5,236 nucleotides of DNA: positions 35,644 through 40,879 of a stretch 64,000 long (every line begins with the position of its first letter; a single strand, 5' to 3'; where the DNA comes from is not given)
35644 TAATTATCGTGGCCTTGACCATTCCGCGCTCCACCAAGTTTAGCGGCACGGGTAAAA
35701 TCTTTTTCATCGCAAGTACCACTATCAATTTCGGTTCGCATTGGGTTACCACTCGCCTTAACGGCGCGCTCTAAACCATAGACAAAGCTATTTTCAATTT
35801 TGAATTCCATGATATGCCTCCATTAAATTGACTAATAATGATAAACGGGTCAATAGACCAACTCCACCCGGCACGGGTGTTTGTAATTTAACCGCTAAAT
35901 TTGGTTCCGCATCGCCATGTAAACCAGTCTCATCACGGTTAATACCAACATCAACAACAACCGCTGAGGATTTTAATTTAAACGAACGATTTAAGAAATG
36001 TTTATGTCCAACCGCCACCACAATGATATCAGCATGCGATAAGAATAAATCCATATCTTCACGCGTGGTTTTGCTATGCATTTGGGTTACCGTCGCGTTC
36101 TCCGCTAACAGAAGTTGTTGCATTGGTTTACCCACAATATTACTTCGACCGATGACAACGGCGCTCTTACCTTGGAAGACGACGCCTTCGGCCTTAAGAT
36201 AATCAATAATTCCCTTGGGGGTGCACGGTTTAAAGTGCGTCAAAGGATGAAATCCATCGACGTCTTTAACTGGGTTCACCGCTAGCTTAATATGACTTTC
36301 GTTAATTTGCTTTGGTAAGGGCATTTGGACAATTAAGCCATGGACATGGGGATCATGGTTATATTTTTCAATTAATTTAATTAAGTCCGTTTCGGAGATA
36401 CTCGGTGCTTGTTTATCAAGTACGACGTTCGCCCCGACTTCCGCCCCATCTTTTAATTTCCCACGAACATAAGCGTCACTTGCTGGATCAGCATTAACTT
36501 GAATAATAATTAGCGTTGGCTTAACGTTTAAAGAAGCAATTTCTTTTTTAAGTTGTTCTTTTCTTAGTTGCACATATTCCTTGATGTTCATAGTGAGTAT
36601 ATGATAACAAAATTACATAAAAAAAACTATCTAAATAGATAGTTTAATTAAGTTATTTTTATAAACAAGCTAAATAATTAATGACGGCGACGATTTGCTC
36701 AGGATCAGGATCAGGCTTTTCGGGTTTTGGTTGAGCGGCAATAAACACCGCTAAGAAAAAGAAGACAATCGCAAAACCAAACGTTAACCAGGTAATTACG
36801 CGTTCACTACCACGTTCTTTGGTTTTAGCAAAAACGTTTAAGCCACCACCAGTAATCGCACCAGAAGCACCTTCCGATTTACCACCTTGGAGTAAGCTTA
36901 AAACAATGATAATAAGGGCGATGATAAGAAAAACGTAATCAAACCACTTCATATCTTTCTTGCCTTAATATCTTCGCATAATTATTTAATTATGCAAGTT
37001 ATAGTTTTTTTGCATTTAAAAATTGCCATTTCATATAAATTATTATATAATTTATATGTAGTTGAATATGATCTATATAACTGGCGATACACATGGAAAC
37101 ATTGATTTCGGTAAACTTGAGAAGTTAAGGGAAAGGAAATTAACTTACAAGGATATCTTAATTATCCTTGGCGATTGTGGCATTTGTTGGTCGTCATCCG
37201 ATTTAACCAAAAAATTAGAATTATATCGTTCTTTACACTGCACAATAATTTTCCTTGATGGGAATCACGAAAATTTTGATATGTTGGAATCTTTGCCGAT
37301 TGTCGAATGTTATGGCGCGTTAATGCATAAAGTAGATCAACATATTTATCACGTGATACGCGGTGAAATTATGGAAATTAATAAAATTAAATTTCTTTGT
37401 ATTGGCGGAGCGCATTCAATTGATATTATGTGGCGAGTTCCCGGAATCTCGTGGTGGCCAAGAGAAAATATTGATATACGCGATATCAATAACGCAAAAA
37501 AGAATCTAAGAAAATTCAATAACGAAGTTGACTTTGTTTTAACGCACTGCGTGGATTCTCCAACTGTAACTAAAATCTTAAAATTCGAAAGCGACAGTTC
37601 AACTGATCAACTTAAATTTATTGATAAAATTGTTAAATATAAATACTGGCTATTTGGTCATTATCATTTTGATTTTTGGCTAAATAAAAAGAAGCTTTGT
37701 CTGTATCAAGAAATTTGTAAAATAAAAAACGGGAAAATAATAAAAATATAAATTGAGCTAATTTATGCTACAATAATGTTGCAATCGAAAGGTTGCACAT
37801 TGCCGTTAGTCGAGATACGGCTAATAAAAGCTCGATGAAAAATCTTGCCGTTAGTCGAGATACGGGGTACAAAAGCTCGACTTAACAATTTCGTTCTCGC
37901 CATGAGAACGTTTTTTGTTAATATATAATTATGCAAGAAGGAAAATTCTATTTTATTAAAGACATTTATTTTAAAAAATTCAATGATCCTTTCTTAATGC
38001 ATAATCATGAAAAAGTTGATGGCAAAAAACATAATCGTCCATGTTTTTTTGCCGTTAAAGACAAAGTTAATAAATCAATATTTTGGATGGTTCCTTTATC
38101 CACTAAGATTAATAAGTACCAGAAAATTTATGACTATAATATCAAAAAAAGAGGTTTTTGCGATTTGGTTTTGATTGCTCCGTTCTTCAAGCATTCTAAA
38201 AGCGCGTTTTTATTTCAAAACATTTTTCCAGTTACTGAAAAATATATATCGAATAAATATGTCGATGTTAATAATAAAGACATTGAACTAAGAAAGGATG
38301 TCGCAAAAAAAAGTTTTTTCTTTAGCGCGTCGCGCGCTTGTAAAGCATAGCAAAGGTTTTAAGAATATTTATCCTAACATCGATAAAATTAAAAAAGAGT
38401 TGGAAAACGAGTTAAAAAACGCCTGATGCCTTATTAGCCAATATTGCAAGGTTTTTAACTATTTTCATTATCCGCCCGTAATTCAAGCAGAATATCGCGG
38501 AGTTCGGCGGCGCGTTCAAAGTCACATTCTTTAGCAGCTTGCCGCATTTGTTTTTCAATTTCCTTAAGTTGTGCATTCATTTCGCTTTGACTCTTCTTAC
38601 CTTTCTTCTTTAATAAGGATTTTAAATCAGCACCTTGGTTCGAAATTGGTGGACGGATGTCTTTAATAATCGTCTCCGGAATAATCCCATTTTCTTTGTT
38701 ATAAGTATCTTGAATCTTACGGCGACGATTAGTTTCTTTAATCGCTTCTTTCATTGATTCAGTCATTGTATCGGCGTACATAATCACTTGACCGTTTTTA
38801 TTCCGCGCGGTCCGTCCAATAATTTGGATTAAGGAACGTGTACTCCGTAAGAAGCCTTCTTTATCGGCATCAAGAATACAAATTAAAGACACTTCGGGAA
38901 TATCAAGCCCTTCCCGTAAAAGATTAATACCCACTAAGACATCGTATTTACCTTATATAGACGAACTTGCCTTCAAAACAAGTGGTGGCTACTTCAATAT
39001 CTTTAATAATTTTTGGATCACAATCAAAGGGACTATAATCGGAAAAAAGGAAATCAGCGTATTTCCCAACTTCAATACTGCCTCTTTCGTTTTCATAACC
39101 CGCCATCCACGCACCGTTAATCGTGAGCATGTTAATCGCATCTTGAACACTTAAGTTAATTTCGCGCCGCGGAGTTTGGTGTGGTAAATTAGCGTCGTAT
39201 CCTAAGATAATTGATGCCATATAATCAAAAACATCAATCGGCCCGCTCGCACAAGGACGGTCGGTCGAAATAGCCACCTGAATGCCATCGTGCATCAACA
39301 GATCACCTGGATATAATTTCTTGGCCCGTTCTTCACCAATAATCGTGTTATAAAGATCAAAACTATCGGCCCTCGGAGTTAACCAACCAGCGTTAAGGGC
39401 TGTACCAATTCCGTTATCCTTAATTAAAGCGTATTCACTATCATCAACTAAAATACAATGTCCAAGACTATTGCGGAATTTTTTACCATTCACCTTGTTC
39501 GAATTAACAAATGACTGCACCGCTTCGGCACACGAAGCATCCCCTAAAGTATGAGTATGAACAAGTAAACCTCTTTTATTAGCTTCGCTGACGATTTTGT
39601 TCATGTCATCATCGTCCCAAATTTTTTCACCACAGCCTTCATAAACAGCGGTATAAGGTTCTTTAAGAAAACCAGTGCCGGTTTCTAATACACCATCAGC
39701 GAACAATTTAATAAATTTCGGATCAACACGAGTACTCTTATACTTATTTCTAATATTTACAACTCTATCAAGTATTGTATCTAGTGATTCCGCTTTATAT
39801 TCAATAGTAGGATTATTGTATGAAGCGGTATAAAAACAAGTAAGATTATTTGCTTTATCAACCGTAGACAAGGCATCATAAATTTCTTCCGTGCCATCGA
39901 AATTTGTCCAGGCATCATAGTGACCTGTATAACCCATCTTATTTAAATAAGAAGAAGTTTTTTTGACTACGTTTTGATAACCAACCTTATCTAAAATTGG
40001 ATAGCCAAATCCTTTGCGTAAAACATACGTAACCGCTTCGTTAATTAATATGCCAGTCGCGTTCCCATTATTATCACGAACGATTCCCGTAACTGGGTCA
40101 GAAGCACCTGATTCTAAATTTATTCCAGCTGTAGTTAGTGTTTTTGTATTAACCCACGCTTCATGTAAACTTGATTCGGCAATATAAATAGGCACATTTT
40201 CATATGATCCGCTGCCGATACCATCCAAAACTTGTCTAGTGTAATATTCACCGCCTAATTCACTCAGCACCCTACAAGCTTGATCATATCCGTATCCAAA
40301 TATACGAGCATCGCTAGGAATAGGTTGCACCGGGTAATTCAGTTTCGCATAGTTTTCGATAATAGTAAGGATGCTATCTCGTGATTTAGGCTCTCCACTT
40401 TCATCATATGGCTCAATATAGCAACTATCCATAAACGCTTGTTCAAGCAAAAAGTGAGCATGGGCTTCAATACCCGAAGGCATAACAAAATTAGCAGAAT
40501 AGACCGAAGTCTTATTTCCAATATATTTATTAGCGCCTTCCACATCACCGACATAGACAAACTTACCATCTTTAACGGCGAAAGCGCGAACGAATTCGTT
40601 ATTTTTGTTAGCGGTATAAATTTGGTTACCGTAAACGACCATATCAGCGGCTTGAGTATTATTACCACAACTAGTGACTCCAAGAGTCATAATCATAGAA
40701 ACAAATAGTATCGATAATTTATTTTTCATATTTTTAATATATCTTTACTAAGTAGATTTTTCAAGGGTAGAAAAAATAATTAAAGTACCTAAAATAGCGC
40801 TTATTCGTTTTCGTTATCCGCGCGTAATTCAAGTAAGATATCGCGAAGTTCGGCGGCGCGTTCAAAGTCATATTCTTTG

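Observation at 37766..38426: Unannotated type III toxin-antitoxin locus: two 45-nt pseudoknot-capable RNA repeats, a terminator, and a ToxN/CptN-like toxin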

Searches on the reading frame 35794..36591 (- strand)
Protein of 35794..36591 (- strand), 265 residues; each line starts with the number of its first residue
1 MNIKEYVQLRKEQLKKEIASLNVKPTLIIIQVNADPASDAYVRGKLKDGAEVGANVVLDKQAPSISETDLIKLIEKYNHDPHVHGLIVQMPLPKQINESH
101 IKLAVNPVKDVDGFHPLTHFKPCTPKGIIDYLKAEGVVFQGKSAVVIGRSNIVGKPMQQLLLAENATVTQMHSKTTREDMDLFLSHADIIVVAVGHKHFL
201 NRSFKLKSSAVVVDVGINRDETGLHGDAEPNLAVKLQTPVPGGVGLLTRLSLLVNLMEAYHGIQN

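Call 32: search_protein_families(library=ncbifam, proteins=[window:35794-36591:-], max_evalue=0.00001)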
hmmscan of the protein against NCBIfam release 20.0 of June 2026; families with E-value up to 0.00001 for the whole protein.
window:35794-36591:- (265 aa): 30 families (the best 25 are shown)
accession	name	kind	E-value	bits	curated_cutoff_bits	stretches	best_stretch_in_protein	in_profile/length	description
NF010776.0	PRK14179.1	equivalog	1.6e-70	237.5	445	1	8-256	19-274/284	bifunctional methylenetetrahydrofolate dehydrogenase/methenyltetrahydrofolate cyclohydrolase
NF010786.0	PRK14189.1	subfamily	7.2e-67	225.5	421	1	15-259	23-277/285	bifunctional methylenetetrahydrofolate dehydrogenase/methenyltetrahydrofolate cyclohydrolase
NF010787.0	PRK14191.1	equivalog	2.6e-65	220.4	423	1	11-261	14-278/285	bifunctional methylenetetrahydrofolate dehydrogenase/methenyltetrahydrofolate cyclohydrolase FolD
NF010770.0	PRK14173.1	equivalog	9.7e-64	215.3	411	1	11-259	16-277/287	bifunctional 5,10-methylene-tetrahydrofolate dehydrogenase/ 5,10-methylene-tetrahydrofolate cyclohydrolase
NF008058.0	PRK10792.1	equivalog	6.5e-63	212.4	355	1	11-262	20-281/285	bifunctional methylenetetrahydrofolate dehydrogenase/methenyltetrahydrofolate cyclohydrolase FolD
NF010785.0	PRK14188.1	subfamily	1.4e-61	208.1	396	1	7-261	19-287/297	bifunctional methylenetetrahydrofolate dehydrogenase/methenyltetrahydrofolate cyclohydrolase FolD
NF010781.0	PRK14184.1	equivalog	1e-60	205.3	438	1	8-261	11-281/286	bifunctional 5,10-methylene-tetrahydrofolate dehydrogenase/ 5,10-methylene-tetrahydrofolate cyclohydrolase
NF010779.0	PRK14182.1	equivalog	8.9e-58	195.6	537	1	18-258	24-275/282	bifunctional 5,10-methylene-tetrahydrofolate dehydrogenase/ 5,10-methylene-tetrahydrofolate cyclohydrolase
NF010783.0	PRK14186.1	equivalog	1e-57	195.5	333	1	11-261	19-283/297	bifunctional methylenetetrahydrofolate dehydrogenase/methenyltetrahydrofolate cyclohydrolase FolD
NF010789.1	PRK14193.1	equivalog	3.6e-57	193.7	401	1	11-259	15-277/281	bifunctional methylenetetrahydrofolate dehydrogenase/methenyltetrahydrofolate cyclohydrolase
NF010767.0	PRK14170.1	equivalog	7.6e-57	192.5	559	1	12-261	16-278/284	bifunctional methylenetetrahydrofolate dehydrogenase/methenyltetrahydrofolate cyclohydrolase FolD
NF010784.0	PRK14187.1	equivalog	1.4e-56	191.8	486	1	9-257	21-281/300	bifunctional methylenetetrahydrofolate dehydrogenase/methenyltetrahydrofolate cyclohydrolase FolD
NF010766.0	PRK14169.1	equivalog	3.1e-56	190.9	450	1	13-255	20-272/283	bifunctional methylenetetrahydrofolate dehydrogenase/methenyltetrahydrofolate cyclohydrolase FolD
NF010790.0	PRK14194.1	equivalog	5.5e-56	190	508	1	17-259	26-281/301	bifunctional methylenetetrahydrofolate dehydrogenase/methenyltetrahydrofolate cyclohydrolase FolD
NF010771.0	PRK14174.1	equivalog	1.7e-55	188.3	530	1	3-264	13-293/295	bifunctional 5,10-methylene-tetrahydrofolate dehydrogenase/ 5,10-methylene-tetrahydrofolate cyclohydrolase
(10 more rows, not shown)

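Call 67: search_protein_families(library=ncbifam, proteins=[P0026], max_evalue=0.01)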
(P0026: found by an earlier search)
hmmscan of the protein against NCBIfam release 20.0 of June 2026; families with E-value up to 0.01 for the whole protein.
P0026 (164 aa): 1 family
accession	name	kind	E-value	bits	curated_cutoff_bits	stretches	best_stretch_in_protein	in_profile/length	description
NF047359.1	CptIN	equivalog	4.7e-49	166.1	90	1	4-157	1-150/150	type III toxin-antitoxin system CptIN family toxin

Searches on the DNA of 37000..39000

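Call 6: search_rna_families(source=window, start=37000, end=39000, threshold=evalue, max_evalue=10, show_alignments=3)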
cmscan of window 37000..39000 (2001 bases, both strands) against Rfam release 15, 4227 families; matches with E-value up to 10: 0.
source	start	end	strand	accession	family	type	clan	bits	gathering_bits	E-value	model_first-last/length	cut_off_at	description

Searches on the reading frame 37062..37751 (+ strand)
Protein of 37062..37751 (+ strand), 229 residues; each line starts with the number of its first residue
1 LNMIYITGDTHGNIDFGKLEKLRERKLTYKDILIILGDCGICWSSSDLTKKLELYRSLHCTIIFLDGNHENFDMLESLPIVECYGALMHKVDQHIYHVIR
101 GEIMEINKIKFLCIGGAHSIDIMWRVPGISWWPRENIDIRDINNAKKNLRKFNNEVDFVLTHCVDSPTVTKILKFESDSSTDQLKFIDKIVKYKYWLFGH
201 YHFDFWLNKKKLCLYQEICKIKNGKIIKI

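Call 4: search_protein_families(library=pfam, proteins=[window:37062-37751:+], max_evalue=1)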
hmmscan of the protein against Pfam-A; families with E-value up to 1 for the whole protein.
window:37062-37751:+ (229 aa): 2 families
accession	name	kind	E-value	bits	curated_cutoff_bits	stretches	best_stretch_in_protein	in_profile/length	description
PF00149.33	Metallophos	-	8.7e-09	36.5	21.5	1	4-202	3-189/191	Calcineurin-like phosphoesterase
PF24117.1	DUF7391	-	0.24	11.5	27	1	135-182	60-111/153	Family of unknown function (DUF7391)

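Call 32: search_protein_families(library=ncbifam, proteins=[window:37062-37751:+], max_evalue=0.00001)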
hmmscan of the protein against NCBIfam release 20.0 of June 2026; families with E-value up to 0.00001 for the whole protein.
window:37062-37751:+ (229 aa): 0 families

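Call 67: search_protein_families(library=ncbifam, proteins=[P0026], max_evalue=0.01)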
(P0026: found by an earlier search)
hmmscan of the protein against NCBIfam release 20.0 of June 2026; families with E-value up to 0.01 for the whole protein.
P0026 (164 aa): 1 family
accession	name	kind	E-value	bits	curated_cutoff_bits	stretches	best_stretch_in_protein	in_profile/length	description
NF047359.1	CptIN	equivalog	4.7e-49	166.1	90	1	4-157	1-150/150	type III toxin-antitoxin system CptIN family toxin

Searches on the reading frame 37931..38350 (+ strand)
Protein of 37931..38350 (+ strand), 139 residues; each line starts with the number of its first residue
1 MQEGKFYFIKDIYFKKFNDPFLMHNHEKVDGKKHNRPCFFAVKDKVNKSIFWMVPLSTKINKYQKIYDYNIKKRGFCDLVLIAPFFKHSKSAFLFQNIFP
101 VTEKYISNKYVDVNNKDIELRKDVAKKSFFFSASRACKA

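Call 44: find_encoding_contigs(protein=window:37931-38350:+, flank=6000, max_places=6)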
Protein window:37931-38350:+ (139 aa): 1 contig read that carries it; 1 place shown.
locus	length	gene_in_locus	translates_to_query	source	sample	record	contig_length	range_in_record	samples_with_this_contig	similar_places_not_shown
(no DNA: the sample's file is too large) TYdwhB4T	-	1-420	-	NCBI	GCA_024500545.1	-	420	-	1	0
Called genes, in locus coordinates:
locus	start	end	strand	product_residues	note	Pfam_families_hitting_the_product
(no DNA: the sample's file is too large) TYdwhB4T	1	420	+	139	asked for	?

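Call 67: search_protein_families(library=ncbifam, proteins=[window:37931-38350:+, P0026], max_evalue=0.01)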
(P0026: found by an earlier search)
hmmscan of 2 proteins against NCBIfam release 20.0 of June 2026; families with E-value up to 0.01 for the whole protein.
window:37931-38350:+ (139 aa): 1 family
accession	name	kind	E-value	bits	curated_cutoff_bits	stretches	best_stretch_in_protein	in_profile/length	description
NF047359.1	CptIN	equivalog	2.1e-41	141.2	90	1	4-126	1-119/150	type III toxin-antitoxin system CptIN family toxin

P0026 (164 aa): 1 family
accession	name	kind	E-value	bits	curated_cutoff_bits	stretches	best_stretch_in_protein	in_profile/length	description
NF047359.1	CptIN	equivalog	4.7e-49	166.1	90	1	4-157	1-150/150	type III toxin-antitoxin system CptIN family toxin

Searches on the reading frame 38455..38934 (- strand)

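Call 4: search_protein_families(library=pfam, proteins=[window:38455-38934:-], max_evalue=1)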
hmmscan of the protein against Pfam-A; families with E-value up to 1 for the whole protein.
window:38455-38934:- (159 aa): 8 families
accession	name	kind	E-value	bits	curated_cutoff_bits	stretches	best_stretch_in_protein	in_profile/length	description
PF12344.14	UvrB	-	6.7e-22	77.5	27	1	52-94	1-43/43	Ultra-violet resistance protein B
PF00271.37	Helicase_C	-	1.7e-07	31.9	23.5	1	3-45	72-109/110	Helicase conserved C-terminal domain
PF02151.25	UVR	-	4.1e-07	30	21.5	1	122-154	3-35/36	UvrB/uvrC motif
PF10228.14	HPF1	-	0.005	17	27.1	1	69-145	134-216/251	Histone PARylation factor 1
PF00701.28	DHDPS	-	0.013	14.7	22.1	1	26-71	47-92/289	Dihydrodipicolinate synthetase family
PF14666.11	RICTOR_M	-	0.06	13.6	27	1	32-72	20-60/104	Rapamycin-insensitive companion of mTOR, middle domain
PF05884.17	ZYG-11_interact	-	0.48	10.2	25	1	69-153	10-90/295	Interactor of ZYG-11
PF11598.13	COMP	-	0.67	10.8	23.9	0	117-139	11-33/45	Cartilage oligomeric matrix protein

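Call 32: search_protein_families(library=ncbifam, proteins=[window:38455-38934:-], max_evalue=0.00001)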
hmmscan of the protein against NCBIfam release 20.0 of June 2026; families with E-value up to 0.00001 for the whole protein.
window:38455-38934:- (159 aa): 2 families
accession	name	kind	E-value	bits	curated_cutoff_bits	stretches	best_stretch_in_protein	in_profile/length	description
NF003673.1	PRK05298.1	equivalog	1.3e-61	208.9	743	1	1-154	498-652/653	excinuclease ABC subunit UvrB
TIGR00631.1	uvrb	equivalog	1.1e-58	199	750.1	1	1-153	498-658/658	excinuclease ABC subunit UvrB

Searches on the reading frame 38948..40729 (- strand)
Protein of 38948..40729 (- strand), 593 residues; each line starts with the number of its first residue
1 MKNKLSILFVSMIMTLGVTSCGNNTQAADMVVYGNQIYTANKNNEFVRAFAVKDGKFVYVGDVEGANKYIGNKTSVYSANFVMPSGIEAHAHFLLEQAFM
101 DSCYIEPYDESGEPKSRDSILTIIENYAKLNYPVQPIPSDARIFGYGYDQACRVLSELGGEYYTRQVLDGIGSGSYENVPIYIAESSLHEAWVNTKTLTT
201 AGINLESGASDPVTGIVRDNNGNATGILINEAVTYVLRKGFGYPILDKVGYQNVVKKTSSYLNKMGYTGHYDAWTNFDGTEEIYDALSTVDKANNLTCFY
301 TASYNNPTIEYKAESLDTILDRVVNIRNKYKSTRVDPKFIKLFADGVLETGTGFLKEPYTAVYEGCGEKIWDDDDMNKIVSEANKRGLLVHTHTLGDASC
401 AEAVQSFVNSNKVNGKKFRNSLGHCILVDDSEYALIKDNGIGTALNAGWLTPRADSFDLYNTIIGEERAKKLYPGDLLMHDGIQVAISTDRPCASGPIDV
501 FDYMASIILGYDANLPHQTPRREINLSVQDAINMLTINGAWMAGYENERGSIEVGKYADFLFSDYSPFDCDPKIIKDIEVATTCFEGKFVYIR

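Call 32: search_protein_families(library=ncbifam, proteins=[window:38948-40729:-], max_evalue=0.00001)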
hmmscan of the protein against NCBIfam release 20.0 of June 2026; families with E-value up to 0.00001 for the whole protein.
window:38948-40729:- (593 aa): 7 families
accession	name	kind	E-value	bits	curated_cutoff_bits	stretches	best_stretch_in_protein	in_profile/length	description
NF006549.0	PRK09045.1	equivalog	1.2e-10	40.6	540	1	474-572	294-387/444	TRZ/ATZ family hydrolase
NF005557.0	PRK07228.1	equivalog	6.9e-10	38.2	522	1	478-574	294-385/445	5'-deoxyadenosine deaminase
NF005211.0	PRK06687.1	equivalog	1.6e-09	37.1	703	1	478-562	291-370/419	TRZ/ATZ family protein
NF006056.0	PRK08204.1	subfamily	1.6e-07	30.5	391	1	423-564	250-380/449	hypothetical protein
NF051886.1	XaaProDiPepCaul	equivalog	4.5e-07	29.2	500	0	366-567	196-377/398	Xaa-Pro dipeptidase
NF009686.0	PRK13207.1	subfamily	3.8e-06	25.9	354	0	522-575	396-449/569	urease subunit alpha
TIGR01224.1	hutI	equivalog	8e-06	24.9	298.15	0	521-564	309-352/377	imidazolonepropionase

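Call 37: find_encoding_contigs(protein=window:38948-40729:-, flank=4000, max_places=5)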
Protein window:38948-40729:- (593 aa): no gene with exactly this product is on record in the collection.
